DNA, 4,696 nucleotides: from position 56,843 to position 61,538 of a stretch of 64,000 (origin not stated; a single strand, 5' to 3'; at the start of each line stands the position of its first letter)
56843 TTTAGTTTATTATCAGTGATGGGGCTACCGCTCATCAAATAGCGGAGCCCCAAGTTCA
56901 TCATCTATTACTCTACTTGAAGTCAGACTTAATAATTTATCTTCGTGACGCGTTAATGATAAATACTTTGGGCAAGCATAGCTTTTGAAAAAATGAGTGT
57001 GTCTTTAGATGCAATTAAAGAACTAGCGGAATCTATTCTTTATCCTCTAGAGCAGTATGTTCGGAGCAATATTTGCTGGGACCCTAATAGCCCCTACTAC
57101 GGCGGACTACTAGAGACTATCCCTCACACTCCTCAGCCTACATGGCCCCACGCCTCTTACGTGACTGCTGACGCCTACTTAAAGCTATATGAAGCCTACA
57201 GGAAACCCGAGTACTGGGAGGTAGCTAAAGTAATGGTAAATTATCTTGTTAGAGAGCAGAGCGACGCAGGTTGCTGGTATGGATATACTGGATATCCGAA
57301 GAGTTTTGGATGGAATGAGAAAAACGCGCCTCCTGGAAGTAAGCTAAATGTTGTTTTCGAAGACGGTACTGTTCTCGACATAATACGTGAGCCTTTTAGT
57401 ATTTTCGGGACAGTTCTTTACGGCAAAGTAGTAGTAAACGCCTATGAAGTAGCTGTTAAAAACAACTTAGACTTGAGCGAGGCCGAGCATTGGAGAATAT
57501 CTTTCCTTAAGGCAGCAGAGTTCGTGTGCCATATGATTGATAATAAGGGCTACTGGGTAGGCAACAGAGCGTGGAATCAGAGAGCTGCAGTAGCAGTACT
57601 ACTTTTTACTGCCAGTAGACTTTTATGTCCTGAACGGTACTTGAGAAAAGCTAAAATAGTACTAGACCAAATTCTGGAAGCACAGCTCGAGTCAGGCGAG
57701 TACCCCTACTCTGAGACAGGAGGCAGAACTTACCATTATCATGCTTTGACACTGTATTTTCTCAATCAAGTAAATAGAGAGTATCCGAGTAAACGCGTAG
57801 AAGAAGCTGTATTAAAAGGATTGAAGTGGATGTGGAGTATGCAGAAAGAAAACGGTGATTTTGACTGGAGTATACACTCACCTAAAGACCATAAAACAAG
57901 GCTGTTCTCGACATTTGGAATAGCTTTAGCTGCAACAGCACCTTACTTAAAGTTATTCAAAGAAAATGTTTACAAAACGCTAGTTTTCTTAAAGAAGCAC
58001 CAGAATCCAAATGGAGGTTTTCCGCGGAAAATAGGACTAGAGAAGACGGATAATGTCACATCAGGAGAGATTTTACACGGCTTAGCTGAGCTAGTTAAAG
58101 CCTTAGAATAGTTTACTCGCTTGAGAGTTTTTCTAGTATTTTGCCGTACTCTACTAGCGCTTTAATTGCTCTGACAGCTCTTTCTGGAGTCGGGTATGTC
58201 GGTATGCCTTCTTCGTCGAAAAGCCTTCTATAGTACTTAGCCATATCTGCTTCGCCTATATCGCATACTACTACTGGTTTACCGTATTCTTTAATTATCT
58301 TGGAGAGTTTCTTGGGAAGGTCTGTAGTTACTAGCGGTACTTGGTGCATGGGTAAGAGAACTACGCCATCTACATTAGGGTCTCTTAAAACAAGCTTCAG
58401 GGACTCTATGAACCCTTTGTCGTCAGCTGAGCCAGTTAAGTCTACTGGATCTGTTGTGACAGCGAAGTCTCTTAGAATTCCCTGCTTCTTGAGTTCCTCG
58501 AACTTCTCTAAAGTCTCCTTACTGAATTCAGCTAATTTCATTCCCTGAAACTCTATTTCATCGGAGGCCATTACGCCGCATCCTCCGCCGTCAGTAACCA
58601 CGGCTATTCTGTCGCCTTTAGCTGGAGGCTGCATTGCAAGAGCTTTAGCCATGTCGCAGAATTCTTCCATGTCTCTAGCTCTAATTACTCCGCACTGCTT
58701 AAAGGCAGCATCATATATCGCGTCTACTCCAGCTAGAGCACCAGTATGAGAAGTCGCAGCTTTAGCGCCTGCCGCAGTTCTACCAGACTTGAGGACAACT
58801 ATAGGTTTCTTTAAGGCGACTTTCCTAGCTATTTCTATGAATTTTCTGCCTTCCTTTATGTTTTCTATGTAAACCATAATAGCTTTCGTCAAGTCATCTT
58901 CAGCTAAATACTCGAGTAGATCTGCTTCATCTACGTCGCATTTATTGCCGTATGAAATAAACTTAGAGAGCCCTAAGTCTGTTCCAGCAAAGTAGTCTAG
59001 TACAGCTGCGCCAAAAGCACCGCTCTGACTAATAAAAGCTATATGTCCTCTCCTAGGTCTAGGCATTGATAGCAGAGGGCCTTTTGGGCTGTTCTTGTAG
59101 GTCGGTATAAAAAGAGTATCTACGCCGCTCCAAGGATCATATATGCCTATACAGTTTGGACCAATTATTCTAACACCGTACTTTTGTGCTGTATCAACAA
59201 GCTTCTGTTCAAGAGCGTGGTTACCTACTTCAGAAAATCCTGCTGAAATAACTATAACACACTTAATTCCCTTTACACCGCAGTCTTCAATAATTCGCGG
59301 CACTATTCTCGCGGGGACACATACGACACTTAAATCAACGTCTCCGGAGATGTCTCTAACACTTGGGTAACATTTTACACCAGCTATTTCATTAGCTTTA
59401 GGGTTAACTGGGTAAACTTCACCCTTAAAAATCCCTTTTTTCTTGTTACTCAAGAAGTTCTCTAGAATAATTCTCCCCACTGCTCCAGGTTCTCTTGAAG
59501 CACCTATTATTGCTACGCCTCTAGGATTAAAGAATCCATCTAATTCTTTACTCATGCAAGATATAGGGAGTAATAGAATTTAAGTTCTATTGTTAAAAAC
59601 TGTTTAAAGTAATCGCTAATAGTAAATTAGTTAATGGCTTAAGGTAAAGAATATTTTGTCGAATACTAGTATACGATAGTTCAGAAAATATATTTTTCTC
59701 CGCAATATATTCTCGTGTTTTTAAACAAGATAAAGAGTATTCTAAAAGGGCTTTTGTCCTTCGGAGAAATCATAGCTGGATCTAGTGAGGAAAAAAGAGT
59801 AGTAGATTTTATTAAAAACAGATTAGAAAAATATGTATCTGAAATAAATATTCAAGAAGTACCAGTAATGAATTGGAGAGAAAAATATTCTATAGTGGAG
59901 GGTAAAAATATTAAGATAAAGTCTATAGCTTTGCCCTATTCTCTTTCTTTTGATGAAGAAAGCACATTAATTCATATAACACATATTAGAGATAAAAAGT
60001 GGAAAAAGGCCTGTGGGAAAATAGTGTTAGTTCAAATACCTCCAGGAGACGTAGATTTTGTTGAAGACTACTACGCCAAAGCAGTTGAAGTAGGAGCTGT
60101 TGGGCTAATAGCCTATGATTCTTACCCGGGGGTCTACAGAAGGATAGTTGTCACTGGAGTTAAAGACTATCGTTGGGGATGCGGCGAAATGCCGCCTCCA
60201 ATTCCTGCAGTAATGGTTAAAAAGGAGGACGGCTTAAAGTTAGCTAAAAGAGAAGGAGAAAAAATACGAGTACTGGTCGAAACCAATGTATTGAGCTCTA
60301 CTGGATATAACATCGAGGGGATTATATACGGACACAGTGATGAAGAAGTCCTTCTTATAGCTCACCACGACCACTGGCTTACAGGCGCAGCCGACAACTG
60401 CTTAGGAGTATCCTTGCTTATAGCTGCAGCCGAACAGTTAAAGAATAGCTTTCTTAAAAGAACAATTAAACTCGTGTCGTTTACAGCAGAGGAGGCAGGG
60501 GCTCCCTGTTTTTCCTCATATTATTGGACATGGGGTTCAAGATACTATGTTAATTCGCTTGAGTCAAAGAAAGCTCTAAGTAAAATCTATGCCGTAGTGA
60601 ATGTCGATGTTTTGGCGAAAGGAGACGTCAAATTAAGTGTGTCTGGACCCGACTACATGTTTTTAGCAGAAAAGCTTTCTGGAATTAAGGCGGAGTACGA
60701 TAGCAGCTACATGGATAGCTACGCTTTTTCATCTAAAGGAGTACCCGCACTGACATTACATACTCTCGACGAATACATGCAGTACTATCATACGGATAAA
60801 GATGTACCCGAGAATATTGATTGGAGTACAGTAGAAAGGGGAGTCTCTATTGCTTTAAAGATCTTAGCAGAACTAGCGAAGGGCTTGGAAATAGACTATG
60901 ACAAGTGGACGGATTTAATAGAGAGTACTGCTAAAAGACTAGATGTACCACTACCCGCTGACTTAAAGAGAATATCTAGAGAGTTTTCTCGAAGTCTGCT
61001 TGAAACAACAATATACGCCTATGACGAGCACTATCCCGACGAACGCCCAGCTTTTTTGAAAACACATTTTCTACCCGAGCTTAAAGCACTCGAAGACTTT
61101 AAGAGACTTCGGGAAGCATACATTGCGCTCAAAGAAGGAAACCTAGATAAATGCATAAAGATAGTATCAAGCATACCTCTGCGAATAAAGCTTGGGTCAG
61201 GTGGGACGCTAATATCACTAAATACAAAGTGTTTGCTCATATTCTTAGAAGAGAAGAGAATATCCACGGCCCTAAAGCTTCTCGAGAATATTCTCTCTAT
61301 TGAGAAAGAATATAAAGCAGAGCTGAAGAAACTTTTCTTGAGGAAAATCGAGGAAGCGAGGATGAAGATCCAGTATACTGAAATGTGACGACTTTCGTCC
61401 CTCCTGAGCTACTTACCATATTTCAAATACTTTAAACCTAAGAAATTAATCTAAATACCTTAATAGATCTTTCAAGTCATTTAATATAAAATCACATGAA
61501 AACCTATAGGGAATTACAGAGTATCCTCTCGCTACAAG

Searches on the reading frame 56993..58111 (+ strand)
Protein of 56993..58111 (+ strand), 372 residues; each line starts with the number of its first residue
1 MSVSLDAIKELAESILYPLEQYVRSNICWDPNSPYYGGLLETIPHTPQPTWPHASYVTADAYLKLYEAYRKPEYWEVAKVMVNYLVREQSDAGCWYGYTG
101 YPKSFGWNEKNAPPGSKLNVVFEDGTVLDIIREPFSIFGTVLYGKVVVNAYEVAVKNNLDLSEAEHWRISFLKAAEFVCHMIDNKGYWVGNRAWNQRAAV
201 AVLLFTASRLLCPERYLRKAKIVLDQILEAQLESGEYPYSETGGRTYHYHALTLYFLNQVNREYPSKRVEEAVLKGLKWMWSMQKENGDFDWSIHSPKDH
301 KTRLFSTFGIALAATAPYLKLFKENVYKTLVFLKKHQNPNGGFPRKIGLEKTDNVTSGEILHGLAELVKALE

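Call 20: search_protein_families(library=pfam, proteins=[window:56993-58111:+], max_evalue=0.001)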
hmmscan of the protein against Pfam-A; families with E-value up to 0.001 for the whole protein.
window:56993-58111:+ (372 aa): 2 families
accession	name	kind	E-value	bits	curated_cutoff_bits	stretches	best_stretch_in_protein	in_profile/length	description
PF13243.12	SQHop_cyclase_C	-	2.9e-07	30.3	26.1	0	57-100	141-183/319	Squalene-hopene cyclase C-terminal domain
PF09492.16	Pec_lyase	-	1.8e-05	24.6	22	0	64-108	50-92/292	Pectic acid lyase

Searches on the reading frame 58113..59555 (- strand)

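Call 20: search_protein_families(library=pfam, proteins=[window:58113-59555:-], max_evalue=0.001)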
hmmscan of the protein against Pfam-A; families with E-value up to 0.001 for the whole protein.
window:58113-59555:- (480 aa): 4 families
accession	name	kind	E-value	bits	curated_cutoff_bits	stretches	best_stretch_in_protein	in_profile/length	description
PF13607.11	Succ_CoA_lig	-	1.3e-58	197.1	27.4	1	169-306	1-138/138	Succinyl-CoA ligase like flavodoxin domain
PF13380.12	CoA_binding_2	-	5.7e-26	91.7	22.8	1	14-139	3-114/116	CoA binding domain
PF02629.25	CoA_binding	-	2.7e-13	50.9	22.3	1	12-106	4-97/97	CoA binding domain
PF19045.5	Ligase_CoA_2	-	3.8e-11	43.7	23.7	1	318-464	2-148/162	Ligase-CoA domain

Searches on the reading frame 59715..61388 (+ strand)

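Call 20: search_protein_families(library=pfam, proteins=[window:59715-61388:+], max_evalue=0.001)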
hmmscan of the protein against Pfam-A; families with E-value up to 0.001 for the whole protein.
window:59715-61388:+ (557 aa): 3 families
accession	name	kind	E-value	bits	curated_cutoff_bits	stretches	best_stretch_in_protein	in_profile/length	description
PF04389.22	Peptidase_M28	-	2.4e-25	89.8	21.3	1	199-381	1-190/193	Peptidase family M28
PF02225.27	PA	-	3.5e-06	27.5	23.9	1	98-176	24-95/95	PA domain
PF01546.33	Peptidase_M20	-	7.1e-06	26.5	24.6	1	224-408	32-142/206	Peptidase family M20/M25/M40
